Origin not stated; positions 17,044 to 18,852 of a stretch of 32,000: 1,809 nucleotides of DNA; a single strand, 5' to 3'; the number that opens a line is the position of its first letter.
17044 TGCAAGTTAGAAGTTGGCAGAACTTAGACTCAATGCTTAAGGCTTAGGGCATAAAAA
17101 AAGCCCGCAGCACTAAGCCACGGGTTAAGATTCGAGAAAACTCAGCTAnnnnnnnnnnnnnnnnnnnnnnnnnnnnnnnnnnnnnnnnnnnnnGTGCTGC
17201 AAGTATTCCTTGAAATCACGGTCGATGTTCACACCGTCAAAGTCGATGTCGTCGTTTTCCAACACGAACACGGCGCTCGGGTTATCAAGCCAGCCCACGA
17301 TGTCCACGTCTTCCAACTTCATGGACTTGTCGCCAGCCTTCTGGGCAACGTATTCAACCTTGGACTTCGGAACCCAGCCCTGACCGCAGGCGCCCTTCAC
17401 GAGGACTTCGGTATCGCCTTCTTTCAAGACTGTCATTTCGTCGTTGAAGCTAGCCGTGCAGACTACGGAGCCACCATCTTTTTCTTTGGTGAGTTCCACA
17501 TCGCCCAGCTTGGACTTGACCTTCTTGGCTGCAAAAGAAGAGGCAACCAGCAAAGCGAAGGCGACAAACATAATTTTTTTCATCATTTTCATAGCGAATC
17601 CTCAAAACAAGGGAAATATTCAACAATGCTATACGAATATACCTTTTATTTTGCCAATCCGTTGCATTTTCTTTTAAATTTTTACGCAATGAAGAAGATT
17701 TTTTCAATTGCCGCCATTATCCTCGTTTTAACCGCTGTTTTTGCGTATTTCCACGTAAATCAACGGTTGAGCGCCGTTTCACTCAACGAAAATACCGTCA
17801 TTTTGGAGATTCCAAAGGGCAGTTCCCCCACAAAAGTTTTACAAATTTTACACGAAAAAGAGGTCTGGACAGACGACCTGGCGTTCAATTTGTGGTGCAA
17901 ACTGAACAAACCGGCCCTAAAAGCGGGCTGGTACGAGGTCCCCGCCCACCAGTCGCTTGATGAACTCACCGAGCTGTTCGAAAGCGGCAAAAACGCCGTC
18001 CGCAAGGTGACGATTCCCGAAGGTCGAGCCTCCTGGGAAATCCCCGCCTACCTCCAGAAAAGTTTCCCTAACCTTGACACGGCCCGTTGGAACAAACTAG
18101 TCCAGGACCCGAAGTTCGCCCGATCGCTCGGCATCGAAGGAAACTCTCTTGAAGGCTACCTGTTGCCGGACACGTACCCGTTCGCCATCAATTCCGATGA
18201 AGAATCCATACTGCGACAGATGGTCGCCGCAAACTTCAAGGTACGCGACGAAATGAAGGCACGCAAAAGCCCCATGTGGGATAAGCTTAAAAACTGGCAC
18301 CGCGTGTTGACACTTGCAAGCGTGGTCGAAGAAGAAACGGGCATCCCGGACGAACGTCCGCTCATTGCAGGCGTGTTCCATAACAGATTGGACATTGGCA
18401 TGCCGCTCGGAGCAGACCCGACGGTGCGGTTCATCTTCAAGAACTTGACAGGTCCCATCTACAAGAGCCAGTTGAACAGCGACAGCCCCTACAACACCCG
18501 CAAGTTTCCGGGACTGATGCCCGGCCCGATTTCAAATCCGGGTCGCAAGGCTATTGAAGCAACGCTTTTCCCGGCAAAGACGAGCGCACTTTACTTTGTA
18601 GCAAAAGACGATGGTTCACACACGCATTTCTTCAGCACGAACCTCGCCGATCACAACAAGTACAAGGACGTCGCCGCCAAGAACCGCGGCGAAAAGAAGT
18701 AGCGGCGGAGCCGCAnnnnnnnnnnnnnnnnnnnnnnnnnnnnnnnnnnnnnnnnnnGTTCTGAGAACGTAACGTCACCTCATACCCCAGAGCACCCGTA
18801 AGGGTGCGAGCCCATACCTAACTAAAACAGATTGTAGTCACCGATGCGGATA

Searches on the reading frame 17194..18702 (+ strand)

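Call 8: search_protein_families(library=pfam, proteins=[window:17194-18702:+], max_evalue=0.001)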
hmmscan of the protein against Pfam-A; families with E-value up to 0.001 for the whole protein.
window:17194-18702:+ (502 aa): 1 family
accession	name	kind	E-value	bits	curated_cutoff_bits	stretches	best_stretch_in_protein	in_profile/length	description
PF02618.21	YceG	-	3.9e-77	259.8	32.4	1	204-491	1-273/275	YceG-like family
